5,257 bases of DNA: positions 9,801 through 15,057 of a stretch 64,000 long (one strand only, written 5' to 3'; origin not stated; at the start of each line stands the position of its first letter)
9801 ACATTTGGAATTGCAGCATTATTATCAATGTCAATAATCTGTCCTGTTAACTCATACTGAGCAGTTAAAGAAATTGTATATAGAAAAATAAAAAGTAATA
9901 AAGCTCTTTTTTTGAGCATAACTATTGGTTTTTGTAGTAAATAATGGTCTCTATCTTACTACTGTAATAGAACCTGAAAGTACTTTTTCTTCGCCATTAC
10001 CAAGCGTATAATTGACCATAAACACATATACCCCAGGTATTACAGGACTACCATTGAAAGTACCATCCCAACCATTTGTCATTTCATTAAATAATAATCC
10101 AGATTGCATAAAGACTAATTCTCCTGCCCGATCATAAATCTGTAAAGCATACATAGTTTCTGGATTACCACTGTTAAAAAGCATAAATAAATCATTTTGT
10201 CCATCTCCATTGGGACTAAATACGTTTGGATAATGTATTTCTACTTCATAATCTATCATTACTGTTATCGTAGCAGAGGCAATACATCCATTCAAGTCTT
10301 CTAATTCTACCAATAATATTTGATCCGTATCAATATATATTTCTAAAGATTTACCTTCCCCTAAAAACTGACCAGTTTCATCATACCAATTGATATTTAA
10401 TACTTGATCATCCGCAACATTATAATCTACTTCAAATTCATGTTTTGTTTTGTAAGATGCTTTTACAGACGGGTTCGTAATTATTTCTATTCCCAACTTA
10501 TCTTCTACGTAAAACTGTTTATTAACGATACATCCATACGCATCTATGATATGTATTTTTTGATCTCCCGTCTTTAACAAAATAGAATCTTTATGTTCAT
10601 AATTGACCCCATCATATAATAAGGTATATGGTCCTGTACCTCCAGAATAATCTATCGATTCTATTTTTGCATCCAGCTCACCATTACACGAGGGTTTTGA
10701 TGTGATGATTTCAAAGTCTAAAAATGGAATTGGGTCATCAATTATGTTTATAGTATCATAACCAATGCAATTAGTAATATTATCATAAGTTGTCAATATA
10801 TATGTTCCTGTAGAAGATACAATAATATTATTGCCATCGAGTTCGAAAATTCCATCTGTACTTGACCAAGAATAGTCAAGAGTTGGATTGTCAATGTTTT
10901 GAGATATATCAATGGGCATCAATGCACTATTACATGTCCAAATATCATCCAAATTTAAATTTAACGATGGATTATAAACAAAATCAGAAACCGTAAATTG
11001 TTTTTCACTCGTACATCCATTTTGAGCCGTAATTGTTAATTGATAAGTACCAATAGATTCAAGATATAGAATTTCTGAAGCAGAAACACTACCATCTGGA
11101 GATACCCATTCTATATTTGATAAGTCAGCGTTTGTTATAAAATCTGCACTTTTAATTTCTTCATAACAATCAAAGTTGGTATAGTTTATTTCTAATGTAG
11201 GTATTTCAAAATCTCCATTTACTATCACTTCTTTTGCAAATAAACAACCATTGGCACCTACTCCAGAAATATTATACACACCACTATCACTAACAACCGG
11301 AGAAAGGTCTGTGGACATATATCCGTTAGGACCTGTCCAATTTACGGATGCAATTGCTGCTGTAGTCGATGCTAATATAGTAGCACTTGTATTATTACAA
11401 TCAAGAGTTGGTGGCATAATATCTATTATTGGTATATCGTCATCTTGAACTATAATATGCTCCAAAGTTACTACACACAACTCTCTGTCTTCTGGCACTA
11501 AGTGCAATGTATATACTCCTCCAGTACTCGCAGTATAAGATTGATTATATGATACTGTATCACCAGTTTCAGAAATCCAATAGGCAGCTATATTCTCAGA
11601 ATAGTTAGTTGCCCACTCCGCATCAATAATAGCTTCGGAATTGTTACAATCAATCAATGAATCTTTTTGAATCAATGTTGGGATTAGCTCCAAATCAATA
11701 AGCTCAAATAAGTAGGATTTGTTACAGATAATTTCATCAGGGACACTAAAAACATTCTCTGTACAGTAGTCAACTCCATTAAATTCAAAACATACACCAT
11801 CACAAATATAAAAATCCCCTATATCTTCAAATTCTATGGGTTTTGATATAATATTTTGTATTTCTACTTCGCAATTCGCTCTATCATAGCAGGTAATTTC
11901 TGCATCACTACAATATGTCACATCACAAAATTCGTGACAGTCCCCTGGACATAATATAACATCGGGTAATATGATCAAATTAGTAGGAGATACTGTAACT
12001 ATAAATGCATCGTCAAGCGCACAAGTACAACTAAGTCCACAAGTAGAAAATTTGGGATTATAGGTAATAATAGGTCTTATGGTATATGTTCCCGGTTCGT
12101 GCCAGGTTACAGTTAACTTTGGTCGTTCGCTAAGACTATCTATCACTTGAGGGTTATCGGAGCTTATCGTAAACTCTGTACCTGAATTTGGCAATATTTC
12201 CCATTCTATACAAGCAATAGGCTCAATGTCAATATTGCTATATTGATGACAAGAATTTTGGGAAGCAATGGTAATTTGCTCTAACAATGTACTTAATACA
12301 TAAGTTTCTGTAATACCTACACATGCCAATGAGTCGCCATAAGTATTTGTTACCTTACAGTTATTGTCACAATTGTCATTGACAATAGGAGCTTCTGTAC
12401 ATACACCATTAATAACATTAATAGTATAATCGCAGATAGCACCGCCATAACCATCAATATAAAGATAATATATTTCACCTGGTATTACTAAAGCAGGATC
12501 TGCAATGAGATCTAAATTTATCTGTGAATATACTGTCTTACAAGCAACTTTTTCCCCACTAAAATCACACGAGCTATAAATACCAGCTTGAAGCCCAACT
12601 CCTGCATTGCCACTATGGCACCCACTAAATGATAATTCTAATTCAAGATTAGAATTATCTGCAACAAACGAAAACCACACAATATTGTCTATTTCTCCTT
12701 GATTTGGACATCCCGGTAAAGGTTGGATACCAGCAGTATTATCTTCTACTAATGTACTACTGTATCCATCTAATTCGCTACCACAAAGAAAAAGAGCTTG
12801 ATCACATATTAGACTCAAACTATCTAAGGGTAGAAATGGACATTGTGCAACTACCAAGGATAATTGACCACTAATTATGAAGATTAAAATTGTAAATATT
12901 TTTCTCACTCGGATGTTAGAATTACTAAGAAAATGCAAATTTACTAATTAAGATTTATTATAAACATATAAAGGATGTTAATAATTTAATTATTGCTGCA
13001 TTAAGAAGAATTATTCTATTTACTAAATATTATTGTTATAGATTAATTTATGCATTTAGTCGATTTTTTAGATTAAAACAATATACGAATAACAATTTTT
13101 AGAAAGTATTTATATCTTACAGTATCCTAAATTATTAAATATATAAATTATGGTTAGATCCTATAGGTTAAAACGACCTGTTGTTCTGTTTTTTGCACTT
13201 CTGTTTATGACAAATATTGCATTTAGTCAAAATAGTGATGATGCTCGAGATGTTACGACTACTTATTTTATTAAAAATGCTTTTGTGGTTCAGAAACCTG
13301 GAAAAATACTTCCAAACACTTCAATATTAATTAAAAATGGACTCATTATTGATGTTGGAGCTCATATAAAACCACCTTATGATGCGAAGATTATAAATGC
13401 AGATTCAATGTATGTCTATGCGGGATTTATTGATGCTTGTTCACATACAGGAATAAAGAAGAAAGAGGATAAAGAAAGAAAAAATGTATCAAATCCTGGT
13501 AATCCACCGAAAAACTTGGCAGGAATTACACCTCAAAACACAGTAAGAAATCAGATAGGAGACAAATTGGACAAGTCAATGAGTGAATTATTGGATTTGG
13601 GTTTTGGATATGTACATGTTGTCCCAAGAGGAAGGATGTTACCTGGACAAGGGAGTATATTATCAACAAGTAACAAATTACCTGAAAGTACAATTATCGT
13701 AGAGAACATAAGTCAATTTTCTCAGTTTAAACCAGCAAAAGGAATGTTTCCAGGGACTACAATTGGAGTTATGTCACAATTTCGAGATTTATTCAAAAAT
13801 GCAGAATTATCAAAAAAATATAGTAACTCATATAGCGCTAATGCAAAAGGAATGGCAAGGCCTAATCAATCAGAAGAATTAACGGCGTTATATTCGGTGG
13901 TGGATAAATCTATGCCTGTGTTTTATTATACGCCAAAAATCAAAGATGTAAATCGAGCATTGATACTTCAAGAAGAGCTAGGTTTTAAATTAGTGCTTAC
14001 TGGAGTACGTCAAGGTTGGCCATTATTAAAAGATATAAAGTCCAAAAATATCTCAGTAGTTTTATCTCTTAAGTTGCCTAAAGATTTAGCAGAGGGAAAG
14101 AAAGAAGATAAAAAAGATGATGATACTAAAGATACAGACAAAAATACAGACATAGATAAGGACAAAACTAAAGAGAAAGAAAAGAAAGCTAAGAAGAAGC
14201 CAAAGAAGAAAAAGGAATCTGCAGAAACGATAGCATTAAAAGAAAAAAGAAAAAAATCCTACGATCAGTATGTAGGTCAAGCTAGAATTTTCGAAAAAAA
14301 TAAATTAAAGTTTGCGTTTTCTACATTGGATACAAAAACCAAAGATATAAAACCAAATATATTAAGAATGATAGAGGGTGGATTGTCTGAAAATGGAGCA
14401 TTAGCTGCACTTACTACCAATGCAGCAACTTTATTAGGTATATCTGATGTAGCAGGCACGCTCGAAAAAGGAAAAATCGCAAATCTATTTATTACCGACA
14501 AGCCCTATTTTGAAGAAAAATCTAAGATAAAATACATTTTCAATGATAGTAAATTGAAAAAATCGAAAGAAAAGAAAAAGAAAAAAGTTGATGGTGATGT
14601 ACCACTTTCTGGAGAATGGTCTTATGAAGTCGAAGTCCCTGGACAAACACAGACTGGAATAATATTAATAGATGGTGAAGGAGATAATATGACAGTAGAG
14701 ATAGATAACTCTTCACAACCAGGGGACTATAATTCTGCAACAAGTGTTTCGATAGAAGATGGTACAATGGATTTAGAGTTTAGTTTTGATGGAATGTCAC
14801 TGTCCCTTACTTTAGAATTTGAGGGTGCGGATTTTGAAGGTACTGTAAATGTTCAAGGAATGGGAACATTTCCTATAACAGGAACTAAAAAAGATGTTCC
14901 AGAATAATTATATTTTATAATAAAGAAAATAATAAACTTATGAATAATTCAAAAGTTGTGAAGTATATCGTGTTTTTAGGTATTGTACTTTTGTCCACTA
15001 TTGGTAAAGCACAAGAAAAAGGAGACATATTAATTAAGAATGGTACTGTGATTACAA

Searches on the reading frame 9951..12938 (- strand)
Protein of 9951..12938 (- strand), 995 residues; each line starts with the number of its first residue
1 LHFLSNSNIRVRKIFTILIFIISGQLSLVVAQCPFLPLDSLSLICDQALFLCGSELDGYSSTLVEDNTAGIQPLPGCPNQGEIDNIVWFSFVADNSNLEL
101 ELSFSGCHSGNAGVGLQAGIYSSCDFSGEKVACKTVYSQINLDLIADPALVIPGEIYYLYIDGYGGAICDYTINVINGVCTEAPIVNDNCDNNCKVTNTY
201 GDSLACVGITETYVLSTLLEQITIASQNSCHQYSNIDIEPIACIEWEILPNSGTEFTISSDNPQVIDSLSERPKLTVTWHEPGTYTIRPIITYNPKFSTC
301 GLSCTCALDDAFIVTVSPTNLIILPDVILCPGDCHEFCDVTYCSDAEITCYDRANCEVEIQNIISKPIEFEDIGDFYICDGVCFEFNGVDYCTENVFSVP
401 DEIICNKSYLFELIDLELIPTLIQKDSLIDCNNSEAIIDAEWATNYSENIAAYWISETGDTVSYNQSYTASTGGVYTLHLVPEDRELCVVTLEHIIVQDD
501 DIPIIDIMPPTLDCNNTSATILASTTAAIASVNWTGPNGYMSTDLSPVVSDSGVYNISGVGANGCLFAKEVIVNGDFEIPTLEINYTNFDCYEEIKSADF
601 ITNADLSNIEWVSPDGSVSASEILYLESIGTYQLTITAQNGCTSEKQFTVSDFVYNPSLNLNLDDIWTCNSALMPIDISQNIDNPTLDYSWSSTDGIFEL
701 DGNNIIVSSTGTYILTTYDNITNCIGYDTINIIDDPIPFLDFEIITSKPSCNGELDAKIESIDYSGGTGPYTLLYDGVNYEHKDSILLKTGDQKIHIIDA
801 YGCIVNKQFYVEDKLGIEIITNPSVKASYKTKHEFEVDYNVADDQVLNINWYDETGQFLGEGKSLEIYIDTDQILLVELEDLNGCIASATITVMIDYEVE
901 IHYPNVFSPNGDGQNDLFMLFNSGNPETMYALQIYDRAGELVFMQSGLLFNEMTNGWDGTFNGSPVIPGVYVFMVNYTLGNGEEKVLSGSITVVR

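Call 58: search_protein_families(library=pfam, proteins=[window:9951-12938:-], max_evalue=0.01)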
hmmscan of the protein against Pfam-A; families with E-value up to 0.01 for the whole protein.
window:9951-12938:- (995 aa): 2 families
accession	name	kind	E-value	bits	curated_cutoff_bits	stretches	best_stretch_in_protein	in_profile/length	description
PF13585.12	CHU_C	-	1.9e-15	57.2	27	1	901-992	1-85/86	CHU_C Type IX secretion signal domain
PF00801.26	PKD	-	0.0075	16.7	23.5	0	608-644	31-71/80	PKD domain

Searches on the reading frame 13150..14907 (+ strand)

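Call 59: search_protein_families(library=pfam, proteins=[window:13150-14907:+], max_evalue=0.001)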
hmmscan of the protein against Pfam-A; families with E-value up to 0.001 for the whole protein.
window:13150-14907:+ (585 aa): 2 families
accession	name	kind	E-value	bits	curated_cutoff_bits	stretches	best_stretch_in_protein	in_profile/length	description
PF01979.26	Amidohydro_1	-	3.2e-07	30.3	25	1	409-467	278-333/345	Amidohydrolase family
PF07969.17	Amidohydro_3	-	3e-06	27.4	29.7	1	405-455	400-450/472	Amidohydrolase family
